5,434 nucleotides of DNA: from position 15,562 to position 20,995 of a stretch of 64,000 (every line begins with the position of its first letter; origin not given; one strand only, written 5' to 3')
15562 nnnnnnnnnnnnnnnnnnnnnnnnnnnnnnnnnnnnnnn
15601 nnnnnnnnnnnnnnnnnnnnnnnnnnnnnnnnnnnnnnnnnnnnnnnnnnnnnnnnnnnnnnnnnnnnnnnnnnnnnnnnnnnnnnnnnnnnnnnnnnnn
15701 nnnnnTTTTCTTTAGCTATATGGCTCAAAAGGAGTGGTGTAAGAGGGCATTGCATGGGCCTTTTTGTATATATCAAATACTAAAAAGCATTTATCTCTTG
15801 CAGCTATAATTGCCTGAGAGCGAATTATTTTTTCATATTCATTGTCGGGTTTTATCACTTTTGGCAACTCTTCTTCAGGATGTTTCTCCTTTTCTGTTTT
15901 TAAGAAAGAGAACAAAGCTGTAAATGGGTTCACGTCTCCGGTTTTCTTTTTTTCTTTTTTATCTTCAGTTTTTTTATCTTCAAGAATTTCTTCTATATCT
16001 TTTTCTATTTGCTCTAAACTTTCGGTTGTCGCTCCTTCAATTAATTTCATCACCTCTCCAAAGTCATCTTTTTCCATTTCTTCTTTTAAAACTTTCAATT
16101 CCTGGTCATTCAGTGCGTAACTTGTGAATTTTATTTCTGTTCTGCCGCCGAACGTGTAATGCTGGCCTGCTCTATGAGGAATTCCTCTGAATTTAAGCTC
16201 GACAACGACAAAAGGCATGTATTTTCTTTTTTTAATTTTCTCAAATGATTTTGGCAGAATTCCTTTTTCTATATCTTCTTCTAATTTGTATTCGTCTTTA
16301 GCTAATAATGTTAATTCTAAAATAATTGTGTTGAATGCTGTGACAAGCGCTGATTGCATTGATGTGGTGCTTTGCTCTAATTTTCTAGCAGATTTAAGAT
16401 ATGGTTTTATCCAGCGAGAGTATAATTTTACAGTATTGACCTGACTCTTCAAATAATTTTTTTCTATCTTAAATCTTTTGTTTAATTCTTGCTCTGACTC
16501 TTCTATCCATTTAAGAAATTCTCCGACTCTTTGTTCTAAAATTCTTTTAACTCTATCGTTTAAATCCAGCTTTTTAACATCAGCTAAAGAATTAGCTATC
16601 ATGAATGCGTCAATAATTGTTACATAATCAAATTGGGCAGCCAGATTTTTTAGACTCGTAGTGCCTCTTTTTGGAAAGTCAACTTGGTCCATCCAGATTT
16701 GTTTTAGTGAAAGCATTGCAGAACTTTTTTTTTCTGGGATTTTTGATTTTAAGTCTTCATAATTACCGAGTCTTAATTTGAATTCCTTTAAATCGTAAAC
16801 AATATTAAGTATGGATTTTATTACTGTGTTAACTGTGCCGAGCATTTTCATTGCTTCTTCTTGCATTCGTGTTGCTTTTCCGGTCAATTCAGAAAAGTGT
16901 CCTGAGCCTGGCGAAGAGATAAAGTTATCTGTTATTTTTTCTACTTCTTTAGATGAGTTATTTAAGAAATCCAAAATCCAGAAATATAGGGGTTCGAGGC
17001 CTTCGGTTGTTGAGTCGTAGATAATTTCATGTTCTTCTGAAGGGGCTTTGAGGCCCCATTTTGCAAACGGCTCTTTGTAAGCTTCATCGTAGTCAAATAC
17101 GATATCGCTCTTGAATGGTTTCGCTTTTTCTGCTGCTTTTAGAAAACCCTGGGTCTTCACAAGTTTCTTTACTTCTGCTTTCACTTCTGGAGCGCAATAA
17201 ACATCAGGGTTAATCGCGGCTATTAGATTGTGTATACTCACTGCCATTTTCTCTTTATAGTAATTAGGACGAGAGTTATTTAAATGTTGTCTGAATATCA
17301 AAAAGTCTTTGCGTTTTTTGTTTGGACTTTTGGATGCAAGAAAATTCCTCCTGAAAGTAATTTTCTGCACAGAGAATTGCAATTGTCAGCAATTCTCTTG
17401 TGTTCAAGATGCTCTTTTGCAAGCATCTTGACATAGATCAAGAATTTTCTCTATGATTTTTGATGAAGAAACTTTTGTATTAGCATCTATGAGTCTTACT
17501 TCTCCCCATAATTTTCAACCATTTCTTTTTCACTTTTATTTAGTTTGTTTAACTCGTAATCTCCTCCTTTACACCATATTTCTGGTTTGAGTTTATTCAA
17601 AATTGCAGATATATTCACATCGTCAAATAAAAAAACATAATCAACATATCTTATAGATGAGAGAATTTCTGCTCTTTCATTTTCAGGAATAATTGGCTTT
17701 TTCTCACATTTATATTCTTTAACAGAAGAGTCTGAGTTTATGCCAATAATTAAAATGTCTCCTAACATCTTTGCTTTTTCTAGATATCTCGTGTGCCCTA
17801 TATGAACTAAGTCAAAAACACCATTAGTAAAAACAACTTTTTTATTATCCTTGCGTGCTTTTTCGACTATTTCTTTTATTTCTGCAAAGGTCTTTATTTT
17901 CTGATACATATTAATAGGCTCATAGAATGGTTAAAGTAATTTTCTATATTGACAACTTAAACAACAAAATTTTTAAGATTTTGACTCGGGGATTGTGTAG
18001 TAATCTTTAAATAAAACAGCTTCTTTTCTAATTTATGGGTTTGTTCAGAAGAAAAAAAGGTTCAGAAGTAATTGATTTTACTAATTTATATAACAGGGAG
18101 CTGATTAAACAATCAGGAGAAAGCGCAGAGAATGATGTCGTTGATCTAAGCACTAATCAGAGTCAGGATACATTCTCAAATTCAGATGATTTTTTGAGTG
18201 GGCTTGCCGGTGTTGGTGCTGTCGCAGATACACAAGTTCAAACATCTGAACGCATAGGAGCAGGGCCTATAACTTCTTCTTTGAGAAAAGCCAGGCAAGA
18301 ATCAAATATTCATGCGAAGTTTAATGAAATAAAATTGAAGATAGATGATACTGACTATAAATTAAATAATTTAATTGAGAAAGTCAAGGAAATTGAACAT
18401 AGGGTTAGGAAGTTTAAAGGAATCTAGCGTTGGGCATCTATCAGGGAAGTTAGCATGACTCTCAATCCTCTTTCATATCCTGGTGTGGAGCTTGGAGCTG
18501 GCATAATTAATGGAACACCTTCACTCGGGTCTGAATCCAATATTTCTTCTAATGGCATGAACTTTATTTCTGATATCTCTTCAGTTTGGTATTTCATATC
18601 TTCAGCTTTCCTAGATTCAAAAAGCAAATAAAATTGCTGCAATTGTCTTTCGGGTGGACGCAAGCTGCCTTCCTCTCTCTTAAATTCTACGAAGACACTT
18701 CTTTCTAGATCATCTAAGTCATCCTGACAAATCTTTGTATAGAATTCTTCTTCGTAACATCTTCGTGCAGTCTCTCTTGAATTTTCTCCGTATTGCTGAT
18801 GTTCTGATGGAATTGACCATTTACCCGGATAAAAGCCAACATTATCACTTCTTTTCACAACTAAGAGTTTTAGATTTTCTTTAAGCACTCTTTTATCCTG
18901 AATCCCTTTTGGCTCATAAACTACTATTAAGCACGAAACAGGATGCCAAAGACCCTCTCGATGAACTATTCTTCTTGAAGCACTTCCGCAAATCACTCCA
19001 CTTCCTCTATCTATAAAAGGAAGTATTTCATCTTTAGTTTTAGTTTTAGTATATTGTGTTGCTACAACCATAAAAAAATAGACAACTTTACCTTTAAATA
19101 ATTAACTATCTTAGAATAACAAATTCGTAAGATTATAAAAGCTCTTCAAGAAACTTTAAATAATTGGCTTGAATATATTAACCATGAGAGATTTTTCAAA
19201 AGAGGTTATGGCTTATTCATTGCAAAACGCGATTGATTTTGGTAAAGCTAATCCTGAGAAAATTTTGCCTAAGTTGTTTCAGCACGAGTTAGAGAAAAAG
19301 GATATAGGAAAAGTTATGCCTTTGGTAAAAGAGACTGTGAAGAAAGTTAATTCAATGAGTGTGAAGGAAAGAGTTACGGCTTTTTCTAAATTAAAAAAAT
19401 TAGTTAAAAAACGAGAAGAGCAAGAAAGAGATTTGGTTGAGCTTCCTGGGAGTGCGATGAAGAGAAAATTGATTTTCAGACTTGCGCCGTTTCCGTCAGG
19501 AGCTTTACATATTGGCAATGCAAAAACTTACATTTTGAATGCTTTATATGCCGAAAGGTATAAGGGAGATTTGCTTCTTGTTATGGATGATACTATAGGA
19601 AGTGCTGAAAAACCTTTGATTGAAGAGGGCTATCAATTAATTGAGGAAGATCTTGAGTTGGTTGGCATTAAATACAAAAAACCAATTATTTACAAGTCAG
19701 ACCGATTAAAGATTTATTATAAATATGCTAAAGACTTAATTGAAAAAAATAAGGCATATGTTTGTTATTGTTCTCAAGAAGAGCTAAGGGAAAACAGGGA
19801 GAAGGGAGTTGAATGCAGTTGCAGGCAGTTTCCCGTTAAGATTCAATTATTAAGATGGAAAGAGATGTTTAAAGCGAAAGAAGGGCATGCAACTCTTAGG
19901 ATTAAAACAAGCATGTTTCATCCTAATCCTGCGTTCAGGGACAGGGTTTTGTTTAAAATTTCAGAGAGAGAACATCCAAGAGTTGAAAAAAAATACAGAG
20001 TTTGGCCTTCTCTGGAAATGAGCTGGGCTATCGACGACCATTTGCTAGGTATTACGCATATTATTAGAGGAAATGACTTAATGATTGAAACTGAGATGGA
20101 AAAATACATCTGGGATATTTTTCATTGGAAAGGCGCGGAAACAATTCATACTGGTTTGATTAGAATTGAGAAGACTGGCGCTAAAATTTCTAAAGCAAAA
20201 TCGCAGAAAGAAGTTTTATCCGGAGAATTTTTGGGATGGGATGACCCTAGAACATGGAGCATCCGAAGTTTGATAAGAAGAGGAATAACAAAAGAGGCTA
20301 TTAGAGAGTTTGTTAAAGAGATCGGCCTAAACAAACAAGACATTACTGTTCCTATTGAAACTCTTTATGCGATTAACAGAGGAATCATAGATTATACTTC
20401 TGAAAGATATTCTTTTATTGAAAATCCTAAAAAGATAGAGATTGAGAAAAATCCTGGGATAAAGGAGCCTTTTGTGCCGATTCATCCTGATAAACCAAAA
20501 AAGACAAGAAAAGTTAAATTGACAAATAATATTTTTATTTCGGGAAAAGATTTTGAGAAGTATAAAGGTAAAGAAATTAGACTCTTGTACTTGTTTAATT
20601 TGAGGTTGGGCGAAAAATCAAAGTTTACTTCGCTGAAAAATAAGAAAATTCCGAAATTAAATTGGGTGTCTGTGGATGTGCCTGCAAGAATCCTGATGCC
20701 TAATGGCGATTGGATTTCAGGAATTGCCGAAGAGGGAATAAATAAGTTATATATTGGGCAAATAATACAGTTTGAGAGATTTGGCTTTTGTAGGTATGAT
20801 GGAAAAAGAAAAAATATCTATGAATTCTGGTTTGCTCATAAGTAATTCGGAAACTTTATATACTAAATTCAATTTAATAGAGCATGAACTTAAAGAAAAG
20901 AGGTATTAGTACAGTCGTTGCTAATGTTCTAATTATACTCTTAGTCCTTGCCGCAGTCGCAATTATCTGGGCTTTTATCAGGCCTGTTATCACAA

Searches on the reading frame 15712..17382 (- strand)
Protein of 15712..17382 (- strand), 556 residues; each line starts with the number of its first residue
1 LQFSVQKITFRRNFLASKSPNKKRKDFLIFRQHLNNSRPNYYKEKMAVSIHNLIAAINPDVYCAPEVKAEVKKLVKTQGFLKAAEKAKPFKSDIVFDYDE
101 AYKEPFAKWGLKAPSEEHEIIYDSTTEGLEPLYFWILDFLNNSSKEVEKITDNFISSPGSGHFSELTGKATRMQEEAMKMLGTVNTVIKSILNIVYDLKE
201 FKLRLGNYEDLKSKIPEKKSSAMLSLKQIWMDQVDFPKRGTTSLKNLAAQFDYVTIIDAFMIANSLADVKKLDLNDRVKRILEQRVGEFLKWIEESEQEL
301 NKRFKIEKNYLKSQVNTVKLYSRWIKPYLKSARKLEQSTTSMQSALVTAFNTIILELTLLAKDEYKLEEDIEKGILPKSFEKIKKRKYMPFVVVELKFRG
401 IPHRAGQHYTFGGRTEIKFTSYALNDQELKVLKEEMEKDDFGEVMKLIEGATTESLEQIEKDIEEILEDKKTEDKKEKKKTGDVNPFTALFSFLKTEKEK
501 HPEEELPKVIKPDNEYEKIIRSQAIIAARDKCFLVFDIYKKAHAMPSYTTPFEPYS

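Call 73: find_encoding_contigs(protein=window:15712-17382:-, flank=10000, max_places=1)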
Protein window:15712-17382:- (556 aa): no gene with exactly this product is on record in the collection.

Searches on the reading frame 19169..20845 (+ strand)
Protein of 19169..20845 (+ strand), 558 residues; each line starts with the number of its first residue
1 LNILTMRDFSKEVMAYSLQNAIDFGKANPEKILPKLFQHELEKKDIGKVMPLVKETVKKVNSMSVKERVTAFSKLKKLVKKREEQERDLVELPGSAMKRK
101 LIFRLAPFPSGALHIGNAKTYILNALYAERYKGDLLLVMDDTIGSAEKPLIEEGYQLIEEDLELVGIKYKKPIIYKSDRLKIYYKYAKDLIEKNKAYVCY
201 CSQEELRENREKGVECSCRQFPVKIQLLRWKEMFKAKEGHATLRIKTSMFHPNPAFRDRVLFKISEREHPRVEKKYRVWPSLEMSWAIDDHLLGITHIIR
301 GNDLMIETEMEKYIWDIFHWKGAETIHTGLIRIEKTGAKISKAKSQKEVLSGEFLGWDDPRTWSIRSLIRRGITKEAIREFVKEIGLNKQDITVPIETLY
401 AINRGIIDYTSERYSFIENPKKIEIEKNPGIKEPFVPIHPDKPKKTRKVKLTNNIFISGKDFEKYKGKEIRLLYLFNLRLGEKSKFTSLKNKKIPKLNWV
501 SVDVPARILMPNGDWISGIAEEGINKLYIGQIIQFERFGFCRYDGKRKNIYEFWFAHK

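Call 24: find_encoding_contigs(protein=window:19169-20845:+, flank=10000, max_places=1)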
Protein window:19169-20845:+ (558 aa): no gene with exactly this product is on record in the collection.
